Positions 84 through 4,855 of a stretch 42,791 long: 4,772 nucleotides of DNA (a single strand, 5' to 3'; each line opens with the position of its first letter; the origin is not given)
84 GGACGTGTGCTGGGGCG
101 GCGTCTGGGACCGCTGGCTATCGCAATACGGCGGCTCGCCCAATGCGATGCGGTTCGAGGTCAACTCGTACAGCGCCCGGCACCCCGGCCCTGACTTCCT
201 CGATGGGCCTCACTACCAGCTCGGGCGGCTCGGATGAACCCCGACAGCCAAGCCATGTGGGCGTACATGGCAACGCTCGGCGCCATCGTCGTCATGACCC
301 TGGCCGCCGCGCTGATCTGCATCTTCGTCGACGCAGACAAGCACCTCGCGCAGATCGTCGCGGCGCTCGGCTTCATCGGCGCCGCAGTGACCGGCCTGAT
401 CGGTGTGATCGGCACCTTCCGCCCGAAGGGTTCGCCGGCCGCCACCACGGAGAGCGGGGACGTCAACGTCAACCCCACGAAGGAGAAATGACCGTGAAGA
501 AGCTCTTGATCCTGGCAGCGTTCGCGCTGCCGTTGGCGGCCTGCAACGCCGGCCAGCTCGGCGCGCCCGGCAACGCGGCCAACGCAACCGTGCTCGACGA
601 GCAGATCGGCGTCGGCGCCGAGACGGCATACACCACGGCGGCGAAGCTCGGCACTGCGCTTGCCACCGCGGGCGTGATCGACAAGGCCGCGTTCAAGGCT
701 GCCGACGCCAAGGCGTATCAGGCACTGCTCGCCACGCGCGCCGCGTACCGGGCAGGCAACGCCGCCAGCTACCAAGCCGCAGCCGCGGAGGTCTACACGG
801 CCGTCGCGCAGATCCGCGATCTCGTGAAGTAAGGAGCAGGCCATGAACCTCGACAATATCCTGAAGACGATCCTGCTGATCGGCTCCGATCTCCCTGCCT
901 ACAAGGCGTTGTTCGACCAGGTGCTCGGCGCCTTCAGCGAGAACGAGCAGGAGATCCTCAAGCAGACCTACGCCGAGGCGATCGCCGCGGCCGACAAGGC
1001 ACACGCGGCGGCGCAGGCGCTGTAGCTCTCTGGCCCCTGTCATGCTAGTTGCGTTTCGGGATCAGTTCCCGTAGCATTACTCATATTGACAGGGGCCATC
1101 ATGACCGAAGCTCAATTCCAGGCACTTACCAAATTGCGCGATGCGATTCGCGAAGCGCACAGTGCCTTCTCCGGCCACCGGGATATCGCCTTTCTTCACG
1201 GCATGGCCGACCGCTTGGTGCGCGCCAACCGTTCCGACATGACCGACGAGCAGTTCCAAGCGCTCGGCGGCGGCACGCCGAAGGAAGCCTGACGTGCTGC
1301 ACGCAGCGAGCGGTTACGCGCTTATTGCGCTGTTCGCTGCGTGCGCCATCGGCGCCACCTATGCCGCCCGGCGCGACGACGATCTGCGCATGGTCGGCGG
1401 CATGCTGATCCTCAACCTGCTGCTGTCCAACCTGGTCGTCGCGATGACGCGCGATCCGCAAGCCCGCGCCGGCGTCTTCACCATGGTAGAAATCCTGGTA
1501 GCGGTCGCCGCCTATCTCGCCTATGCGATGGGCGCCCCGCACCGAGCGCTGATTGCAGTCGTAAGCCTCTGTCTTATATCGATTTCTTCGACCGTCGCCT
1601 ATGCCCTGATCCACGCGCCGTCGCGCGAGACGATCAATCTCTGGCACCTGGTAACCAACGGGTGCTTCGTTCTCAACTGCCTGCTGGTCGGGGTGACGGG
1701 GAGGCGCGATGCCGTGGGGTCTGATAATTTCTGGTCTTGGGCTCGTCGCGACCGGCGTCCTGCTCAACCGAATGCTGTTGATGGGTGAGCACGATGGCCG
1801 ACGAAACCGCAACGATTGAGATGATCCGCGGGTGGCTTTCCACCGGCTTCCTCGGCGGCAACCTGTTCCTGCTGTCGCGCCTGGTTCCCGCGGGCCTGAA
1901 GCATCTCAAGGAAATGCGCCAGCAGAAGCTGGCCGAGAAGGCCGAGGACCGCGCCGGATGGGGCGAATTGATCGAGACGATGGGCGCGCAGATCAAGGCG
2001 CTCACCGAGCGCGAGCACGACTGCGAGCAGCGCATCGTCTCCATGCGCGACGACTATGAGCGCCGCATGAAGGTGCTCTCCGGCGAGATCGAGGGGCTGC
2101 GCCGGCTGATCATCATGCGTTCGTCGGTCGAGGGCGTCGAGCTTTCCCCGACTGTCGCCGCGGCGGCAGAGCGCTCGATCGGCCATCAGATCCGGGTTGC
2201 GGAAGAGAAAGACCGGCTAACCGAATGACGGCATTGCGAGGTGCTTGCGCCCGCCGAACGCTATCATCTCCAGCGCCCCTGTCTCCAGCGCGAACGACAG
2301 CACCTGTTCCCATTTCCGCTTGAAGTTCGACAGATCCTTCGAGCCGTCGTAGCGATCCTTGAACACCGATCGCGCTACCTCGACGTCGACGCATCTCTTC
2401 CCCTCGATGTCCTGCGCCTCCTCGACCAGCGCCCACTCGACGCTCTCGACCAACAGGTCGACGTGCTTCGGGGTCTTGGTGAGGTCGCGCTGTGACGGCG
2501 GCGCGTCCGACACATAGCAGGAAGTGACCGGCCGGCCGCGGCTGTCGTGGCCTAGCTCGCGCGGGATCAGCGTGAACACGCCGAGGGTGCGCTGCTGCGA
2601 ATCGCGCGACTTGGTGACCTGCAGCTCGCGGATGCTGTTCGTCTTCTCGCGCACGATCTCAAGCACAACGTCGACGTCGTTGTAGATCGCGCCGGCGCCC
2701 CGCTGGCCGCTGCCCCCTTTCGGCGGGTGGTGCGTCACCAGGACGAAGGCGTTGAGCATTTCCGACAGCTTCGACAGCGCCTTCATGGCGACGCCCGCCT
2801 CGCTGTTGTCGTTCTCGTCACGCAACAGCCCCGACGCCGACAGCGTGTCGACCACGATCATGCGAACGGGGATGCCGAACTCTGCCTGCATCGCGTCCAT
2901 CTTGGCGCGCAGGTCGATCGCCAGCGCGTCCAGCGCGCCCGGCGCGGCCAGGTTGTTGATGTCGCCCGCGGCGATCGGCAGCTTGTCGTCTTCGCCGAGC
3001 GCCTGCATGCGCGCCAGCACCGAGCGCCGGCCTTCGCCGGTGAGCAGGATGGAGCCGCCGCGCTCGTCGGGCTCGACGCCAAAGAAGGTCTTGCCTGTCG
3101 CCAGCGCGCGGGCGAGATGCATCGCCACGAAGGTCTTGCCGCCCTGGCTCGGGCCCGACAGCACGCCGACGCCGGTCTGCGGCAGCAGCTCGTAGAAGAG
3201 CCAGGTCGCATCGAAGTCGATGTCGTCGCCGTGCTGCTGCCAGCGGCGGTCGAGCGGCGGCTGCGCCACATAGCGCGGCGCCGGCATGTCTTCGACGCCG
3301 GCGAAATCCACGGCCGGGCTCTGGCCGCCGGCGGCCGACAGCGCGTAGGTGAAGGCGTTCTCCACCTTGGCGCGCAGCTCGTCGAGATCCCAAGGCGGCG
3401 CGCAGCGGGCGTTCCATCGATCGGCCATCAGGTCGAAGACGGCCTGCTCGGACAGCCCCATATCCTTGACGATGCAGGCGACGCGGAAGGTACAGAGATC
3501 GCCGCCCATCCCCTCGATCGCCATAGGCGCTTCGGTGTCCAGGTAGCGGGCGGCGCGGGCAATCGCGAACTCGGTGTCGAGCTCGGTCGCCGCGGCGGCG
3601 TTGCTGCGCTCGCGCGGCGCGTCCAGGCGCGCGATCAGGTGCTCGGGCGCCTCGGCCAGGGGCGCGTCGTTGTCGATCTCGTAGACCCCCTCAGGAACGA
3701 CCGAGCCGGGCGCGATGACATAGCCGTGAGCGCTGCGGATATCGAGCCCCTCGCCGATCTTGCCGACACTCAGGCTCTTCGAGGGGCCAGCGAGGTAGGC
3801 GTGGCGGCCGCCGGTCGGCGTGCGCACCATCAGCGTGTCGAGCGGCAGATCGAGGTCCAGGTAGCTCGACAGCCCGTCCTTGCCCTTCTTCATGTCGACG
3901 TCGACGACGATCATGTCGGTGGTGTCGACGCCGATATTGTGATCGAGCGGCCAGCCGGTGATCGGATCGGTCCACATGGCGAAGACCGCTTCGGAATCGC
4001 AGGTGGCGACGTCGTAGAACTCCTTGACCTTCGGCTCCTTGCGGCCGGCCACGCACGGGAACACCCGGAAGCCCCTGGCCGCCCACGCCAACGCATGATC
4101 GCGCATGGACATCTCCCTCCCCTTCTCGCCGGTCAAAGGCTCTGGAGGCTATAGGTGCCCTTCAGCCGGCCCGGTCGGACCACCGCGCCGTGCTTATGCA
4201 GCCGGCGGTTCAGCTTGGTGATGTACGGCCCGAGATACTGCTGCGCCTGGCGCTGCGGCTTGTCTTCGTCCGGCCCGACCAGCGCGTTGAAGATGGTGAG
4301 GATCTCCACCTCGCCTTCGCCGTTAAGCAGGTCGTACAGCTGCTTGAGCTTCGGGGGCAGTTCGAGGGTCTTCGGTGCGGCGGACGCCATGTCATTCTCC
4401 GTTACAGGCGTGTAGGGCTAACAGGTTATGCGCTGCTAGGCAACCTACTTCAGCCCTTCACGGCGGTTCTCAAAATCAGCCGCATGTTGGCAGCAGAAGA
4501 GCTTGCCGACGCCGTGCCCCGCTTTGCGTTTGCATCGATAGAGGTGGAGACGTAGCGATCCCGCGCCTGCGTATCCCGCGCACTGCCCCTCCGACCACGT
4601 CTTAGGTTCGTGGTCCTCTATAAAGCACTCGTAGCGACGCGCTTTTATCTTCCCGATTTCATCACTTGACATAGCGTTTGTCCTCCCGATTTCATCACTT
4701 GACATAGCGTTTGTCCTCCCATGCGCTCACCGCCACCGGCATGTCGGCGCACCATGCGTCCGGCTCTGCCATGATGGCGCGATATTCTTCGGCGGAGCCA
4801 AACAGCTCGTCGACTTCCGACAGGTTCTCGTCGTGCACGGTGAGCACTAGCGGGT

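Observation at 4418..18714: Four sense-oriented copies of GCATAAC-N2-GTTAR split the genome into transcription modules (candidate phage-specific promoter or operator)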

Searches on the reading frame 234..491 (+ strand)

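Call 38: search_protein_families(library=pfam, proteins=[window:234-491:+], max_evalue=0.1)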
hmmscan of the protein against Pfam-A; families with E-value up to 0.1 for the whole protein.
window:234-491:+ (85 aa): 3 families
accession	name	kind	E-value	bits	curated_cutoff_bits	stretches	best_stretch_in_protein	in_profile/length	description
PF13903.11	Claudin_2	-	0.0067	16.7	29.1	1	6-62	88-143/192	PMP-22/EMP/MP20/Claudin tight junction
PF07332.16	Phage_holin_3_6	-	0.0092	16.5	28.4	1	8-74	39-107/116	Putative Actinobacterial Holin-X, holin superfamily III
PF18184.6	SLATT_3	-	0.077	13.7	26.3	1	11-56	18-65/155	SMODS and SLOG-associating 2TM effector domain 3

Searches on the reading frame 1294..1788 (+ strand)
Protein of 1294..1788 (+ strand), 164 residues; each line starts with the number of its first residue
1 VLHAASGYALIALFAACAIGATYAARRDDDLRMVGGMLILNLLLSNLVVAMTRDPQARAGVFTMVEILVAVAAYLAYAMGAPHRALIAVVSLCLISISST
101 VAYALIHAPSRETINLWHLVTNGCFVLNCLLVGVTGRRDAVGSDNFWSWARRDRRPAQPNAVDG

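Call 38: search_protein_families(library=pfam, proteins=[window:1294-1788:+], max_evalue=0.1)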
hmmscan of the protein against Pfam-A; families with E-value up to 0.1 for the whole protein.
window:1294-1788:+ (164 aa): 1 family
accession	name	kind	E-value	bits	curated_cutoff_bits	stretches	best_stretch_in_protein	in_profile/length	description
PF20966.2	MASE6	-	0.047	14.1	27.4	1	38-120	15-97/170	MASE6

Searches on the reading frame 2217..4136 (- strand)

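Call 12: search_protein_families(library=pfam, proteins=[window:2217-4136:-], max_evalue=0.01)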
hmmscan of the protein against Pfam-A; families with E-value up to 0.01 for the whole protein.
window:2217-4136:- (639 aa): 2 families
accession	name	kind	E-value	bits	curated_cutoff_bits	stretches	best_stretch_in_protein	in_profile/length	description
PF13481.12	AAA_25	-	7.5e-27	94.7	27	1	311-475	23-194/195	AAA domain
PF09250.16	Prim-Pol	-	5.8e-26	92.3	22.8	1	15-165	1-157/158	Bifunctional DNA primase/polymerase, N-terminal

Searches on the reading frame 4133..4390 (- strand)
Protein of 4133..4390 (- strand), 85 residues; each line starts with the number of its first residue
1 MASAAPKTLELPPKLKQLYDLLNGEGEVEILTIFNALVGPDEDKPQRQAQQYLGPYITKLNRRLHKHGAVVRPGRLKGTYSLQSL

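Call 12: search_protein_families(library=pfam, proteins=[window:4133-4390:-], max_evalue=0.01)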
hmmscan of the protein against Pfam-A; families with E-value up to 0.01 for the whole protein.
window:4133-4390:- (85 aa): 0 families

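Call 21: search_protein_families(library=phrogs, proteins=[window:4133-4390:-], max_evalue=0.01)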
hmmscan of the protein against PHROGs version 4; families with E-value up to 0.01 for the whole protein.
window:4133-4390:- (85 aa): 0 families

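Call 94: search_solved_structures(query=window:4133-4390:-, max_evalue=10)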
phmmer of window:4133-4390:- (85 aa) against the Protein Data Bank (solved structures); distinct sequences matched with E-value up to 10: 0.
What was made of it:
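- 4133..4390 (-): Second, weaker candidate: an 85-aa protein whose C-terminal segment I read by eye as OmpR-like winged-helix. It is always between PolA and the primase. No Pfam or PDB match (calls 12, 94).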

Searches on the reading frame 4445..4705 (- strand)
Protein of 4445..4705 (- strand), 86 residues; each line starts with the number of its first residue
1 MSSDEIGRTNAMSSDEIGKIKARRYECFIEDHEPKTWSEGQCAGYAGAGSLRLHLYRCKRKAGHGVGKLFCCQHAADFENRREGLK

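Call 12: search_protein_families(library=pfam, proteins=[window:4445-4705:-], max_evalue=0.01)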
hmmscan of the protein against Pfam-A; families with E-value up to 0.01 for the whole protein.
window:4445-4705:- (86 aa): 0 families

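Call 21: search_protein_families(library=phrogs, proteins=[window:4445-4705:-], max_evalue=0.01)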
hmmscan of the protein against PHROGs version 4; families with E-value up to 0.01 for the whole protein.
window:4445-4705:- (86 aa): 0 families
